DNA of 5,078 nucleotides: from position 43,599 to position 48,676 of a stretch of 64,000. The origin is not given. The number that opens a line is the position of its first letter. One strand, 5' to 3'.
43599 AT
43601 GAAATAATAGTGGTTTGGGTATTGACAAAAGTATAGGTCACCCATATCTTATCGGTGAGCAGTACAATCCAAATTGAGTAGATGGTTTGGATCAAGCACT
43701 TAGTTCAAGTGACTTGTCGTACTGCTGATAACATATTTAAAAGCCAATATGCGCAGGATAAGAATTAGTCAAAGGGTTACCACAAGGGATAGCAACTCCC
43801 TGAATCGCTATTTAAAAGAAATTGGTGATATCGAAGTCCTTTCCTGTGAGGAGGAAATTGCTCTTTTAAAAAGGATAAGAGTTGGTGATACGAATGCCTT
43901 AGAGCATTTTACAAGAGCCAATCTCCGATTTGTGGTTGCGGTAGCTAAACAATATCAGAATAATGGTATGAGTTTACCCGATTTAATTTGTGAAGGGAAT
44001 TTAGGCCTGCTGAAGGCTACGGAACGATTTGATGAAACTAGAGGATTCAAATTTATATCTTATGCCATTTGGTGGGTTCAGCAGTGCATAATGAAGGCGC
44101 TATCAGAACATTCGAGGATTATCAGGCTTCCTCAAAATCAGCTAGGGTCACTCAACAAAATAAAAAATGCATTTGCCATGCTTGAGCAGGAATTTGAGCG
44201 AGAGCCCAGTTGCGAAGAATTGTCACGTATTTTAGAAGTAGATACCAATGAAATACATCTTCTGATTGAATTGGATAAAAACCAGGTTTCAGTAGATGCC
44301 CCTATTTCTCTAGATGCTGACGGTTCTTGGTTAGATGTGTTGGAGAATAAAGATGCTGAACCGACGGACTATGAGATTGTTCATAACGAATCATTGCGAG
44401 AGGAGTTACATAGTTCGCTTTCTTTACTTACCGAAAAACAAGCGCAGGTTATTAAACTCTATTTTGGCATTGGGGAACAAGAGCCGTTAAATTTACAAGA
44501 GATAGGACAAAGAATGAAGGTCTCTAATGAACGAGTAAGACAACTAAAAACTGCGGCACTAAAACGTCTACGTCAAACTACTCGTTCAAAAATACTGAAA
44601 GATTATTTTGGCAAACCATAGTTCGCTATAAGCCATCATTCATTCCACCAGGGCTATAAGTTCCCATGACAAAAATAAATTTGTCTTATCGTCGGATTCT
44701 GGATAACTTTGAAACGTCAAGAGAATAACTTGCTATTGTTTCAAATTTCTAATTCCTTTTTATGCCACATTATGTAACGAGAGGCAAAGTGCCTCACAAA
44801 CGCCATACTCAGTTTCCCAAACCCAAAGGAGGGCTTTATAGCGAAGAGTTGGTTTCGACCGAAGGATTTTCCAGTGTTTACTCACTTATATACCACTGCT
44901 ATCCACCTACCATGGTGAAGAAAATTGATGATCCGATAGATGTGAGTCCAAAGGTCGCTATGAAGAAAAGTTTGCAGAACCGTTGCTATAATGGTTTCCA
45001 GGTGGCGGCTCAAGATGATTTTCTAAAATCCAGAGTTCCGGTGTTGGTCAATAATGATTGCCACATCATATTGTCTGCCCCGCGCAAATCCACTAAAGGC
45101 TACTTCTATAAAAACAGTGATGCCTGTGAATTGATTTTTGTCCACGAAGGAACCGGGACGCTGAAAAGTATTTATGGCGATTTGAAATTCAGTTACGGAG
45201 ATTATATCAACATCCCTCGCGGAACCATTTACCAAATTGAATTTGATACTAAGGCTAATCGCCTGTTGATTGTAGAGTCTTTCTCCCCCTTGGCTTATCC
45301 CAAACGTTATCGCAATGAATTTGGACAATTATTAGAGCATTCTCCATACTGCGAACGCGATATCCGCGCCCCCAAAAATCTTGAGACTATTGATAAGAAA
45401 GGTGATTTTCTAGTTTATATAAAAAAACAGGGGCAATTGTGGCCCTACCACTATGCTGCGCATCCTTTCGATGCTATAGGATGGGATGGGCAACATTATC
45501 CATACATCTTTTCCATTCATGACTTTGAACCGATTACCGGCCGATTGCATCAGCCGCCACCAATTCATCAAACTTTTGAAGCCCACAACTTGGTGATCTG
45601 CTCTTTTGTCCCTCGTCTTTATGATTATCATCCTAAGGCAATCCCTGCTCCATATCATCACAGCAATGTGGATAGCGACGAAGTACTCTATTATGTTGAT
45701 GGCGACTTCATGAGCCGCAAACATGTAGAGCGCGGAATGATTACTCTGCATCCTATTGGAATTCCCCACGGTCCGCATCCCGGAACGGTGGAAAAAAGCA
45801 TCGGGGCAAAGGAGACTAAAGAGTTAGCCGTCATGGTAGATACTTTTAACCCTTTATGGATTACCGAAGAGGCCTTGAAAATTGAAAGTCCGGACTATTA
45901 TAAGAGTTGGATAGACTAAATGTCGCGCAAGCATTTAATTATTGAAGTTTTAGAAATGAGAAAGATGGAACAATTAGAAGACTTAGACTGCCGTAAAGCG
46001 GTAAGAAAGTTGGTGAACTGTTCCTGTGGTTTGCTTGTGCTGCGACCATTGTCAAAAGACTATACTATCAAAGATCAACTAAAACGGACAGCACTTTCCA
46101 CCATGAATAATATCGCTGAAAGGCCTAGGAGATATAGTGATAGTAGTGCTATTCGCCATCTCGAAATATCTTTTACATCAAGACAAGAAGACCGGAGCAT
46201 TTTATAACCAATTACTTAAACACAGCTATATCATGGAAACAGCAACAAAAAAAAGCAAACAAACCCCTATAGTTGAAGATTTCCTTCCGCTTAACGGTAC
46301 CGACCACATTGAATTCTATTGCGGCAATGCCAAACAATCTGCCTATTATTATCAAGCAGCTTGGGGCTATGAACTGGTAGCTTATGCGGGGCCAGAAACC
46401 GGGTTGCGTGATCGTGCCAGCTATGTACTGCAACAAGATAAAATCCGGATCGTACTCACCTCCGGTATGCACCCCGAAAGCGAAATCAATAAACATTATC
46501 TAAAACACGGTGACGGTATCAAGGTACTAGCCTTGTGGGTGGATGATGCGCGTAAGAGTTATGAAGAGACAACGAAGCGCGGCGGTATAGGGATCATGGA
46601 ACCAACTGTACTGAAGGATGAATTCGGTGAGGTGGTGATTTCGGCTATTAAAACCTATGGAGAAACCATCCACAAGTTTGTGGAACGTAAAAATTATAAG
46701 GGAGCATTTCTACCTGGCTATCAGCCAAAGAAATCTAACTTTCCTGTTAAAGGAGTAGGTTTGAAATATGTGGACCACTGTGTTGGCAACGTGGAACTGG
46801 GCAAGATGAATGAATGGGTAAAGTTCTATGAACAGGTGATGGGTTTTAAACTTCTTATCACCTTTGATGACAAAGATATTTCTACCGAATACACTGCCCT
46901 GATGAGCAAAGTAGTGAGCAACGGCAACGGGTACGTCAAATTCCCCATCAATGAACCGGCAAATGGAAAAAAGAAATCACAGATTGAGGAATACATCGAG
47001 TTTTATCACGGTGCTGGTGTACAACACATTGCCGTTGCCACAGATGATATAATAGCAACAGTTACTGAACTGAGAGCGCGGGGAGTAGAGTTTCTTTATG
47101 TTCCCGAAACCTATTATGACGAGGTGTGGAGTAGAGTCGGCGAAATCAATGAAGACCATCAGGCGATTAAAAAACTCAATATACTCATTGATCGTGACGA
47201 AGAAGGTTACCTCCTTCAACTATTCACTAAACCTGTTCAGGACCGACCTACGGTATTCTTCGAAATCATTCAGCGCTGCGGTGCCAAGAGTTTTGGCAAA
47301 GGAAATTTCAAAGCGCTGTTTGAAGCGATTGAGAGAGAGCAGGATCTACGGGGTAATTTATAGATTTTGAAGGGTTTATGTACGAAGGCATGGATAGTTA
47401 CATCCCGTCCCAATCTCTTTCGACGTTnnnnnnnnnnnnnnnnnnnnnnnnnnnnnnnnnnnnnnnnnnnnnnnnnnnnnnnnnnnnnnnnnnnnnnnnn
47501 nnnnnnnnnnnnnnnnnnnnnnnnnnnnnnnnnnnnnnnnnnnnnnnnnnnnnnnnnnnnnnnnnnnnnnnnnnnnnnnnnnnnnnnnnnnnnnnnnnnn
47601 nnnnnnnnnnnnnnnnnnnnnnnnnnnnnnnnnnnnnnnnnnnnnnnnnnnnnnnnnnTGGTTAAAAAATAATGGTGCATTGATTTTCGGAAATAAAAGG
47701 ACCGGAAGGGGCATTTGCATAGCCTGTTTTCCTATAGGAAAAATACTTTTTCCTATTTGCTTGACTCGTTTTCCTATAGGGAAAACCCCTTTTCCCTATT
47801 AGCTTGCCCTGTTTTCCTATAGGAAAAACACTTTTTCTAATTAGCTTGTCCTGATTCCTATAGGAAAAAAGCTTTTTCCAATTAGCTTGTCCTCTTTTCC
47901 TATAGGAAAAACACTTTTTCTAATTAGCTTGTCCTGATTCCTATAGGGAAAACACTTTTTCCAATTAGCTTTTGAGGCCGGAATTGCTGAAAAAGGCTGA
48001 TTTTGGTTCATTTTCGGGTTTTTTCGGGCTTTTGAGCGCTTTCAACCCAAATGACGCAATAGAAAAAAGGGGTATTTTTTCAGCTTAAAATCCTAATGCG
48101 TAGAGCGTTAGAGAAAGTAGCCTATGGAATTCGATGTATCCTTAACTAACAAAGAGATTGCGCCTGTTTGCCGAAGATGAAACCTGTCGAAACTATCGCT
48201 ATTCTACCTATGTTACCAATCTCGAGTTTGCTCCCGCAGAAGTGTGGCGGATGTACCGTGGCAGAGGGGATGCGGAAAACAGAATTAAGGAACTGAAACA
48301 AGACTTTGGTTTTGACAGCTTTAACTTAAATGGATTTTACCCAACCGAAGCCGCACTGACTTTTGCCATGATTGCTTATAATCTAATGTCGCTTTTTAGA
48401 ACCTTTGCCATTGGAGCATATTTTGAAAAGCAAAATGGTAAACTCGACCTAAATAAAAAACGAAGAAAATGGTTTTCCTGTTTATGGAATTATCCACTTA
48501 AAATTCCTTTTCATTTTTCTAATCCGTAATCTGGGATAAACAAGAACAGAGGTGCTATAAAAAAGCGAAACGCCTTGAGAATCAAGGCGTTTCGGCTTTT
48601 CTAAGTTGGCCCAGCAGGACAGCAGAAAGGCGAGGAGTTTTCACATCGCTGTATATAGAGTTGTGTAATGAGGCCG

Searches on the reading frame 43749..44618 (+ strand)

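Call 13: search_protein_families(library=pfam, proteins=[window:43749-44618:+], max_evalue=0.01)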
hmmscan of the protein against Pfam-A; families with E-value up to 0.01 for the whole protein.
window:43749-44618:+ (290 aa): 5 families
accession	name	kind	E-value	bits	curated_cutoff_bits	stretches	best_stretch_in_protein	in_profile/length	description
PF04545.22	Sigma70_r4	-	8.4e-16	57.7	24.1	1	224-276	2-50/50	Sigma-70, region 4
PF04542.20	Sigma70_r2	-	2e-15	56.7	24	1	56-123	3-70/71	Sigma-70 region 2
PF04539.22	Sigma70_r3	-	5.7e-15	55.6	25.3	1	135-205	3-74/78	Sigma-70 region 3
PF00140.25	Sigma70_r1_2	-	2.4e-06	27.8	22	1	17-47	2-32/34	Sigma-70 factor, region 1.2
PF04297.20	UPF0122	-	0.0034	18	22.7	1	225-266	16-53/101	Putative helix-turn-helix protein, YlxM / p13 like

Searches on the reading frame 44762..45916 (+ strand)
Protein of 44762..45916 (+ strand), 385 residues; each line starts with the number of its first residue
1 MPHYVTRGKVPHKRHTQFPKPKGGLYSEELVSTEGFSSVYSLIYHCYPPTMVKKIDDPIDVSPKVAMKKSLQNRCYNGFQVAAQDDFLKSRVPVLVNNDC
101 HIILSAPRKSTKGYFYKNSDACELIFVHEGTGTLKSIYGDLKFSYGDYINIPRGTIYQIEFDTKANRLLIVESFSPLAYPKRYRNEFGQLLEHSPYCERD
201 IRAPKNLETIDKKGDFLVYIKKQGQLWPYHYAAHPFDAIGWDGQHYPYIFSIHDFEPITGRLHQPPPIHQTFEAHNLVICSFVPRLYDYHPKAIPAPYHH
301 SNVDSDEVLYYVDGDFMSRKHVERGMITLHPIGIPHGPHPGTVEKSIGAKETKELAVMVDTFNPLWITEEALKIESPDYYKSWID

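Call 13: search_protein_families(library=pfam, proteins=[window:44762-45916:+], max_evalue=0.01)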
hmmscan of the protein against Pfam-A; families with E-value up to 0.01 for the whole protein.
window:44762-45916:+ (385 aa): 3 families
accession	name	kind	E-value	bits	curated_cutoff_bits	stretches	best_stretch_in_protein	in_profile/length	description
PF20510.4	HgmA_N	-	7.1e-09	35.8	20.2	1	108-250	133-271/273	Homogentisate 1,2-dioxygenase N-terminal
PF07883.17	Cupin_2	-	0.00034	20.7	27.2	0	118-164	16-61/70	Cupin domain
PF04209.19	HgmA_C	-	0.00083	19.6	21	1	282-384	39-147/153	Homogentisate 1,2-dioxygenase C-terminal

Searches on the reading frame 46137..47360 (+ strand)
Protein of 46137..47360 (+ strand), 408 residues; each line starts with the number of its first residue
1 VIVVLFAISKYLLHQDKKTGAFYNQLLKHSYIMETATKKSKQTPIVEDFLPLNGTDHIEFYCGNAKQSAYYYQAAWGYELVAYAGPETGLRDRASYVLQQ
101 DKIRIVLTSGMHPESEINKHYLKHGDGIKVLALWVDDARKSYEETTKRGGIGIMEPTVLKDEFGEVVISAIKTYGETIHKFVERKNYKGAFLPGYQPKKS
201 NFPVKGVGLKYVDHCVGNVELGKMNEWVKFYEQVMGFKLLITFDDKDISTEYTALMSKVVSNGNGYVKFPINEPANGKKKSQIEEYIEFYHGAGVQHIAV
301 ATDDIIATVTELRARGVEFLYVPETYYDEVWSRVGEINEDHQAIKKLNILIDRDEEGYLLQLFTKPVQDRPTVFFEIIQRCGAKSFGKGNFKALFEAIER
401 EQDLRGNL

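Call 13: search_protein_families(library=pfam, proteins=[window:46137-47360:+], max_evalue=0.01)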
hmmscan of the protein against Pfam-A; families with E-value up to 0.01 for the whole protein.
window:46137-47360:+ (408 aa): 4 families
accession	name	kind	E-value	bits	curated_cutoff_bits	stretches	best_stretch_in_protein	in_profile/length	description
PF00903.31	Glyoxalase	-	1.3e-20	74.4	20.6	1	222-328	10-104/121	Glyoxalase/Bleomycin resistance protein/Dioxygenase superfamily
PF13669.12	Glyoxalase_4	-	1.4e-13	51.5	27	2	226-320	12-94/109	Glyoxalase/Bleomycin resistance protein/Dioxygenase superfamily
PF14696.12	Glyoxalase_5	-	7.1e-07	29.9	27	1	52-186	7-128/139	Hydroxyphenylpyruvate dioxygenase, HPPD, N-terminal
PF13468.12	Glyoxalase_3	-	0.0021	18.6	25.1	0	279-318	64-101/176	Glyoxalase-like domain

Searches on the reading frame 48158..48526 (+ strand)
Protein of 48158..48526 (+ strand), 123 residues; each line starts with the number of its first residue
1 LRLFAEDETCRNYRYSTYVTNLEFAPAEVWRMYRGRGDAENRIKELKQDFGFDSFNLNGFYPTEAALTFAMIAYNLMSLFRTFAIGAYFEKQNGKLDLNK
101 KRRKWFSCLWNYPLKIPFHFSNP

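Call 13: search_protein_families(library=pfam, proteins=[window:48158-48526:+], max_evalue=0.01)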
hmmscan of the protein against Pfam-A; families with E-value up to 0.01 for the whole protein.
window:48158-48526:+ (123 aa): 2 families
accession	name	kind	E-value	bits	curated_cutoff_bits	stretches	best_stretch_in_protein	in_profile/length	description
PF13701.12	DDE_Tnp_1_4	-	3.6e-14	52.3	34.7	1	17-85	308-378/435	Transposase DDE domain group 1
PF01609.27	DDE_Tnp_1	-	2.4e-09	37.7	23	1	16-76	140-200/200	Transposase DDE domain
